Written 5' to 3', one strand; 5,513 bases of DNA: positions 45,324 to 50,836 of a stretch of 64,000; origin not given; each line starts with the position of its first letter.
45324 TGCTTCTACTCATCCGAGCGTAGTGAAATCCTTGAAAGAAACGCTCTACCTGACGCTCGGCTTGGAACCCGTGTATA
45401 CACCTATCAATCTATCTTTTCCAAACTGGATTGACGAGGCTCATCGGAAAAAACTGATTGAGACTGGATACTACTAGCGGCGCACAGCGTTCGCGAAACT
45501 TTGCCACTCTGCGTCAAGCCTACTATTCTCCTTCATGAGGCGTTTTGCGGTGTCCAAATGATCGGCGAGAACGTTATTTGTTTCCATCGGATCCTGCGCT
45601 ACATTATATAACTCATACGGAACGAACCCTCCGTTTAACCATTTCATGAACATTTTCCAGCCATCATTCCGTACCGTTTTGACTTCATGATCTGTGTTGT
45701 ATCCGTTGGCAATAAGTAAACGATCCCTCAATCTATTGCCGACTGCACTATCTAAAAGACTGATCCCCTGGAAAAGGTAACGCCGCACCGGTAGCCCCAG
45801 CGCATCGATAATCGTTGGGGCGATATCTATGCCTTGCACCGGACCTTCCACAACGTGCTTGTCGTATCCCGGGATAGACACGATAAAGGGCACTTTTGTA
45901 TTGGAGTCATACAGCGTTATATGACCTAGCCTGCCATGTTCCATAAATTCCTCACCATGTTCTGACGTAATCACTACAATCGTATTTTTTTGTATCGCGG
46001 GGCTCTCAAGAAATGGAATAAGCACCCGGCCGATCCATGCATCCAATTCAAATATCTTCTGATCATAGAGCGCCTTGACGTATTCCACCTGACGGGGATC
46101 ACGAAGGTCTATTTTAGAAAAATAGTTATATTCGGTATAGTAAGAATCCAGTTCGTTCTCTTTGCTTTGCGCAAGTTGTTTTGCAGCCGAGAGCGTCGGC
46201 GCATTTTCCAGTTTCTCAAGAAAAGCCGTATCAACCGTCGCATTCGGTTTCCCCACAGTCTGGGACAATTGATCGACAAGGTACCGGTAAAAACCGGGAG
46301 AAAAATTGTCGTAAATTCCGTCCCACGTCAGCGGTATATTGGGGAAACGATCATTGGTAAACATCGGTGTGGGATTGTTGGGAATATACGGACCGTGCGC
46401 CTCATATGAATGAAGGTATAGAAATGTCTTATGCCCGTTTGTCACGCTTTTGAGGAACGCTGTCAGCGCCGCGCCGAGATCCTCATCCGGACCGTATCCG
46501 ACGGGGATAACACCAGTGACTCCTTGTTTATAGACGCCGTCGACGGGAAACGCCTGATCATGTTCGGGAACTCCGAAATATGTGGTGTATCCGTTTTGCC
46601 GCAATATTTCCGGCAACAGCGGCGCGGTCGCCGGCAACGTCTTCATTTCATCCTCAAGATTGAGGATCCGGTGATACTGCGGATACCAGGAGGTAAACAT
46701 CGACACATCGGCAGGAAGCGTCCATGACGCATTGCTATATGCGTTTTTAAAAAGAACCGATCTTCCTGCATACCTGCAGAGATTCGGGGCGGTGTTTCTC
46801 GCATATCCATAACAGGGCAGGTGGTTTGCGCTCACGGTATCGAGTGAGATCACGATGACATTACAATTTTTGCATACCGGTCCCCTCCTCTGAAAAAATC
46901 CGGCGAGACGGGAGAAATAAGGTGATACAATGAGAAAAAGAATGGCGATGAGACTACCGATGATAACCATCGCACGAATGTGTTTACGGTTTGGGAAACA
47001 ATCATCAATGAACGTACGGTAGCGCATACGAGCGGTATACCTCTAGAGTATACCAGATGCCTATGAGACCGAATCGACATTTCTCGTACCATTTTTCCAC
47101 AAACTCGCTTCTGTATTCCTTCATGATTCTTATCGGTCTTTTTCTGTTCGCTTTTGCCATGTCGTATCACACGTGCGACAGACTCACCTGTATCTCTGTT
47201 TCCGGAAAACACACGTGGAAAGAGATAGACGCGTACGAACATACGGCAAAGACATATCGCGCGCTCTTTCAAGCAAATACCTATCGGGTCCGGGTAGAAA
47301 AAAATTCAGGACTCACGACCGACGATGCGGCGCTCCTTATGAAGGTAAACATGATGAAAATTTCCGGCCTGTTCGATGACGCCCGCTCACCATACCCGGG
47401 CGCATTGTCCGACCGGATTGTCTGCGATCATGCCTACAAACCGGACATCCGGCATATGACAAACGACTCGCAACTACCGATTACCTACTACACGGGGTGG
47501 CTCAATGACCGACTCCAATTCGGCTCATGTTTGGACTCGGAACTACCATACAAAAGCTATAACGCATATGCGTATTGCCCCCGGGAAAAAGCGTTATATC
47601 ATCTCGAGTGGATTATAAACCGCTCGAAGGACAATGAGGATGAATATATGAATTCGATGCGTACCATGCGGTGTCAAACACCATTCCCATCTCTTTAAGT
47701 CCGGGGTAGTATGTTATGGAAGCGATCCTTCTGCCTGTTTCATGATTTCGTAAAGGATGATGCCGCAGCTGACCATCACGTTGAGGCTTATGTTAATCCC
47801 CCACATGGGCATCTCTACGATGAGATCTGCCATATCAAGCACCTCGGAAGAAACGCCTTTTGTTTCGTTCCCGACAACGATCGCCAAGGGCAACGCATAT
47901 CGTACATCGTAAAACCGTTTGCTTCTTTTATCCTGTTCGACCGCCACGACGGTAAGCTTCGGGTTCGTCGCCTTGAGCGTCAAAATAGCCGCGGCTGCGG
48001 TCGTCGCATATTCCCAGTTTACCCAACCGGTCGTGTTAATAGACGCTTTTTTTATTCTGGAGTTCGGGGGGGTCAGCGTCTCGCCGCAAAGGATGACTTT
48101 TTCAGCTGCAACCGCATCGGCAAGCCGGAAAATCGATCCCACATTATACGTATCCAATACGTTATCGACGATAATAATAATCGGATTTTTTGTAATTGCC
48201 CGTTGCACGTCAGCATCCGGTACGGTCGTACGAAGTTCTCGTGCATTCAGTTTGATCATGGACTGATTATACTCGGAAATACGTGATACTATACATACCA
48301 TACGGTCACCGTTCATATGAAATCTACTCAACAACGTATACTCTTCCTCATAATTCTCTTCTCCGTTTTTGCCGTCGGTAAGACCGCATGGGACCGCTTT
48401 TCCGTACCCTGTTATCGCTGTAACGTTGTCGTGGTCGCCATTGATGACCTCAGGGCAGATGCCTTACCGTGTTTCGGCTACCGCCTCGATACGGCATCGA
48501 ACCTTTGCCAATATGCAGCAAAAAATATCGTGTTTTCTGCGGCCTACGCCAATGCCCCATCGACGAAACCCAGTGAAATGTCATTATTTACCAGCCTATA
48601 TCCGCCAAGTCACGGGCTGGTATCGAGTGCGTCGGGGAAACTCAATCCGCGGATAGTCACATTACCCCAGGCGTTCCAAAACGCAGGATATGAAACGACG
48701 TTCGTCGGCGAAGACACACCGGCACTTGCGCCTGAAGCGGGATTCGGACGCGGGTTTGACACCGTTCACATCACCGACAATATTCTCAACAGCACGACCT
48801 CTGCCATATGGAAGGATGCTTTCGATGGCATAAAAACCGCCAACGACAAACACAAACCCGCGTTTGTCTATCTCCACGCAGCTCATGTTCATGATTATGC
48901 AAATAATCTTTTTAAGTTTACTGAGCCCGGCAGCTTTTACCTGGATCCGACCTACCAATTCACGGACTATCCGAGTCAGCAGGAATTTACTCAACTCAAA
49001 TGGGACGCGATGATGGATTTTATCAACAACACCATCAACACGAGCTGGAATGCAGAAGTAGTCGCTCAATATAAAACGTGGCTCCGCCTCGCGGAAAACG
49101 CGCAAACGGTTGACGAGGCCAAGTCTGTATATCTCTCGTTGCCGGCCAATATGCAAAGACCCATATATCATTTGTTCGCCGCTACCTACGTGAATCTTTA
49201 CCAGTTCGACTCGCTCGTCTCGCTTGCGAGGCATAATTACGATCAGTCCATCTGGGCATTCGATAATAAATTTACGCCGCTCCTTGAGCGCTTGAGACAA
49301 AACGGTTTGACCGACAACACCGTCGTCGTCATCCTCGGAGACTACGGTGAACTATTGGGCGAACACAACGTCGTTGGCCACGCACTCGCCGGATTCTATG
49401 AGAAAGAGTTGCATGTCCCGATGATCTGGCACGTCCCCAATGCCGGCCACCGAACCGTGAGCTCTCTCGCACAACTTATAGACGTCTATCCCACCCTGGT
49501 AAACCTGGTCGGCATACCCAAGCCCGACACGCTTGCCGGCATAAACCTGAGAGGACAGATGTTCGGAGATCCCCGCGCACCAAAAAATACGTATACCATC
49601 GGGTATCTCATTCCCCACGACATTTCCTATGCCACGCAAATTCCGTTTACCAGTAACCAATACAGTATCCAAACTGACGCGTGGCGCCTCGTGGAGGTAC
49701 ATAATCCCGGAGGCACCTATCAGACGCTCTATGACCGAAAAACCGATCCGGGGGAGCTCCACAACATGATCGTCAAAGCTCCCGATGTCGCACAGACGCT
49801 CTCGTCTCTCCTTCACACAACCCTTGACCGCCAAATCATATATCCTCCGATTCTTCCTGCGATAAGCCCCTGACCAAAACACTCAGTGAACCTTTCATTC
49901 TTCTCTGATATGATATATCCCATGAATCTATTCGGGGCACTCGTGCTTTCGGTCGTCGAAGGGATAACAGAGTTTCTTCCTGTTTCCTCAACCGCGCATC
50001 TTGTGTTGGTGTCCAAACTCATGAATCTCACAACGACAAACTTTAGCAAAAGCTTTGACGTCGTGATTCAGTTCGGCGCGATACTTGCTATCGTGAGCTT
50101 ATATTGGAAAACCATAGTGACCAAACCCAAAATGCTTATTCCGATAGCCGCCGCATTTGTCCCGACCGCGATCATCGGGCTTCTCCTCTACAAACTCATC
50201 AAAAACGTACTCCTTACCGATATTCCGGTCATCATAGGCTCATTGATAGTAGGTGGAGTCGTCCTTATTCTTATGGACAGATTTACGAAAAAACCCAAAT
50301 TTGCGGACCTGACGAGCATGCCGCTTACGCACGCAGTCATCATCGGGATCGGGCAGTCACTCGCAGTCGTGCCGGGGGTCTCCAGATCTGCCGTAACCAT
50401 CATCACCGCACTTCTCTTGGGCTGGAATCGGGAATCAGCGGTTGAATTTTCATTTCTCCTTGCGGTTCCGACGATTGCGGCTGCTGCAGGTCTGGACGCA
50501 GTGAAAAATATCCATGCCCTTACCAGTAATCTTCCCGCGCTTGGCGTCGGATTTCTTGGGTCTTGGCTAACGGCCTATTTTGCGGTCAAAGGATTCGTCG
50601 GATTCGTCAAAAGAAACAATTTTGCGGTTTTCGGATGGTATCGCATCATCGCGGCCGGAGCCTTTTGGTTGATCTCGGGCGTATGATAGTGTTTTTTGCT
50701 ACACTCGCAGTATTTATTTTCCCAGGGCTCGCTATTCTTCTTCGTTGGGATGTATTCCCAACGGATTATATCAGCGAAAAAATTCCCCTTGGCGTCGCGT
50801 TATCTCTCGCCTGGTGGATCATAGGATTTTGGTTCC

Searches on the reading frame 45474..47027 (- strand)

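Call 76: search_protein_families(library=pfam, proteins=[window:45474-47027:-], max_evalue=0.0001)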
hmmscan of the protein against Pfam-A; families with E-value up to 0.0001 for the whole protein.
window:45474-47027:- (517 aa): 2 families
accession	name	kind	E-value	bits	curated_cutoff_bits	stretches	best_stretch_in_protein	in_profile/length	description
PF00884.28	Sulfatase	-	9.8e-35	120.7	25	1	56-411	2-300/301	Sulfatase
PF16347.10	SGSH_C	-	6.4e-11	43.1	29.3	1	363-490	2-135/154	N-sulphoglucosamine sulphohydrolase, C-terminal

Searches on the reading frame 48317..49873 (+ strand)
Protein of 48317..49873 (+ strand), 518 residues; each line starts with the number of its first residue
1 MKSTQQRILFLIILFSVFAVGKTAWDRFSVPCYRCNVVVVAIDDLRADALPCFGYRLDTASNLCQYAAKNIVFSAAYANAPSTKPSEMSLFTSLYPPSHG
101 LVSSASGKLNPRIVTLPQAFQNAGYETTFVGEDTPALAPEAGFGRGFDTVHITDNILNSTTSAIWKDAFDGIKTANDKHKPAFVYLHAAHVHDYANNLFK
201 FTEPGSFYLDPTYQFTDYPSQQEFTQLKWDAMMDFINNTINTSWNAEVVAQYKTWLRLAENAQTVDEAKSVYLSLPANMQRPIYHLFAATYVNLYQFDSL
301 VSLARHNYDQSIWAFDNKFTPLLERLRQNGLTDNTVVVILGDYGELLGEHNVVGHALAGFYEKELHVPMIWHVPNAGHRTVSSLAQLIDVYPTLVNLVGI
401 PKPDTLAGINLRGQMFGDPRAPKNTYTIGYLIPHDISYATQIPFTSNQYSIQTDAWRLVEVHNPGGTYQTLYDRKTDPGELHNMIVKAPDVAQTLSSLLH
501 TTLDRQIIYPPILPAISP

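Call 76: search_protein_families(library=pfam, proteins=[window:48317-49873:+], max_evalue=0.0001)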
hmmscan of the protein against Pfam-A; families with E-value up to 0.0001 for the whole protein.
window:48317-49873:+ (518 aa): 4 families
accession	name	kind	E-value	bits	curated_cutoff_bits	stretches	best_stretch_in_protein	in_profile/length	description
PF00884.28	Sulfatase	-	5.7e-37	128.1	25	1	36-400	2-301/301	Sulfatase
PF16347.10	SGSH_C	-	6.4e-12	46.3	29.3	1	360-501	11-146/154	N-sulphoglucosamine sulphohydrolase, C-terminal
PF01663.27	Phosphodiest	-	3.8e-06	27.2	23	1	37-344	1-220/342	Type I phosphodiesterase / nucleotide pyrophosphatase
PF02995.22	DUF229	-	4.7e-06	26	25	1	304-374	302-368/496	Protein of unknown function (DUF229)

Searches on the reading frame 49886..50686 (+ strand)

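Call 76: search_protein_families(library=pfam, proteins=[window:49886-50686:+], max_evalue=0.0001)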
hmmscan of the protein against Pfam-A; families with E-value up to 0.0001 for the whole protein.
window:49886-50686:+ (266 aa): 1 family
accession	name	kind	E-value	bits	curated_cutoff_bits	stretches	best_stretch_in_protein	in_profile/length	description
PF02673.24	BacA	-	8.4e-69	232.5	33.4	1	18-257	1-255/257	Bacitracin resistance protein BacA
